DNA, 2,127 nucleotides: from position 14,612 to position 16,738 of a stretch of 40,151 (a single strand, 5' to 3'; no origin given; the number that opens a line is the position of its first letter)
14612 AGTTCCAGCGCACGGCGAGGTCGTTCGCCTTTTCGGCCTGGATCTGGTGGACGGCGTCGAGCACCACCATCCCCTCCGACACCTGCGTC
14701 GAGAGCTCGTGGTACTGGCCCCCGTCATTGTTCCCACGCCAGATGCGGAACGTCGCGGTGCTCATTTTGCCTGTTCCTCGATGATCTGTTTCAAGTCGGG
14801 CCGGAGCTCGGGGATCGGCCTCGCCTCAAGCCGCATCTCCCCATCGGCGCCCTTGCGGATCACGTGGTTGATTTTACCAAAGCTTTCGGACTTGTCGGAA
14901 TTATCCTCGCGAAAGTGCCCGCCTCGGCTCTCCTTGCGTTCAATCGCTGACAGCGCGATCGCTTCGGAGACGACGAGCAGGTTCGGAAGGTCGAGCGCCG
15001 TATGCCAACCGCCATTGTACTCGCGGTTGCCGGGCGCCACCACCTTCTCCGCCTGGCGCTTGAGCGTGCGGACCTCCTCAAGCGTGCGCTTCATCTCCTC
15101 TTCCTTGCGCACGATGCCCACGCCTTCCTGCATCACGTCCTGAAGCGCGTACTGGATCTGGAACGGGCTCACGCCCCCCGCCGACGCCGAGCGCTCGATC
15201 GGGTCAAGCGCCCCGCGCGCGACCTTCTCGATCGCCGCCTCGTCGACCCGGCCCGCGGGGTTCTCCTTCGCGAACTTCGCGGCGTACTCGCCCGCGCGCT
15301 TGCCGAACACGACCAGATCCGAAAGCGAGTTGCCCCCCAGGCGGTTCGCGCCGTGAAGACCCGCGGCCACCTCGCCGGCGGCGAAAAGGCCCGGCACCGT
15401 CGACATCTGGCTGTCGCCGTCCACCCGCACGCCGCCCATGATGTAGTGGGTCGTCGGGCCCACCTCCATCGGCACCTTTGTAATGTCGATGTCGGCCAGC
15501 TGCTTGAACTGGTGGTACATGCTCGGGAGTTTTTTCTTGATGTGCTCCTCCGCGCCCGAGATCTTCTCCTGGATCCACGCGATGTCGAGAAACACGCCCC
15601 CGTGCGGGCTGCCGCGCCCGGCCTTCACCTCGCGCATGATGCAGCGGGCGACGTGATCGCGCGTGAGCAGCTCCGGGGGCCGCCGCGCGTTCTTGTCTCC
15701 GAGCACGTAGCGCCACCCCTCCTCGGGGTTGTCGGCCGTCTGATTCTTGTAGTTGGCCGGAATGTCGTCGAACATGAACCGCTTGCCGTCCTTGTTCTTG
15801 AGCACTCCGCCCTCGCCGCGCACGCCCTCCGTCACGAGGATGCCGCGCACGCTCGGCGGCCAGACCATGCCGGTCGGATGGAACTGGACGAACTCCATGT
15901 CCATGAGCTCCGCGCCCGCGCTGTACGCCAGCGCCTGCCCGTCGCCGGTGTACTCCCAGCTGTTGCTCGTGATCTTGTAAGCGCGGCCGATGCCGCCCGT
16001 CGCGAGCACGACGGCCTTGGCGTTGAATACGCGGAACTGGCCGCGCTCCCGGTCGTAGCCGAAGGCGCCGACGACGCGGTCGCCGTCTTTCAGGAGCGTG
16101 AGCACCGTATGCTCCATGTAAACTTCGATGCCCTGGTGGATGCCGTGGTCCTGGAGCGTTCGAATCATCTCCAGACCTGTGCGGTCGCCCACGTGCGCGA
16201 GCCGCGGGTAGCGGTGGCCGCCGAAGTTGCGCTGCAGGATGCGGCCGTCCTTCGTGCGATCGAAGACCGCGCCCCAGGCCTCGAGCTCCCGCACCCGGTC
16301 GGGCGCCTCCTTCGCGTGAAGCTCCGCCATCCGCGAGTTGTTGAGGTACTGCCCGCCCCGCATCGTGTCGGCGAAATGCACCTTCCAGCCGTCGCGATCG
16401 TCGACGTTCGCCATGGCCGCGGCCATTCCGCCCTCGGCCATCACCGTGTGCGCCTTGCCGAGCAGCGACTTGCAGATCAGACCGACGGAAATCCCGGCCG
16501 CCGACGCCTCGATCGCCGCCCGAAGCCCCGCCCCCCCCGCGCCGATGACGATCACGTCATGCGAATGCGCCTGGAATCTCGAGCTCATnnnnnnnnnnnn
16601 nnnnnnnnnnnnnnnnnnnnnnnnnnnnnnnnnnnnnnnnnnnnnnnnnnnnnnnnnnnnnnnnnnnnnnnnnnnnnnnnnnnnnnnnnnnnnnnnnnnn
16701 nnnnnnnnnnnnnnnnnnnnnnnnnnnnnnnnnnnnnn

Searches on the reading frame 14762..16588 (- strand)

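Call 91: search_protein_families(library=pfam, proteins=[window:14762-16588:-], max_evalue=0.00001)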
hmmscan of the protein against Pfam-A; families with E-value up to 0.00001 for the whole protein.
window:14762-16588:- (608 aa): 5 families
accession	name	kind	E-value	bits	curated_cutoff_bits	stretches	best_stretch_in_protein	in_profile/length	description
PF00890.30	FAD_binding_2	-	9.1e-95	318.7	20.4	1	11-422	1-414/414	FAD binding domain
PF02910.25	Succ_DH_flav_C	-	1.4e-23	83.7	20.8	1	481-592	3-116/130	Fumarate reductase flavoprotein C-term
PF03486.20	HI0933_like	-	4.8e-10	39.7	50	0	139-408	109-220/244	HI0933-like protein Rossmann domain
PF07992.20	Pyr_redox_2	-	7.2e-09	35.9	26.1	0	10-203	1-113/291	Pyridine nucleotide-disulphide oxidoreductase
PF01266.30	DAO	-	1.3e-07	31.9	27.9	0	11-198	1-203/353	FAD dependent oxidoreductase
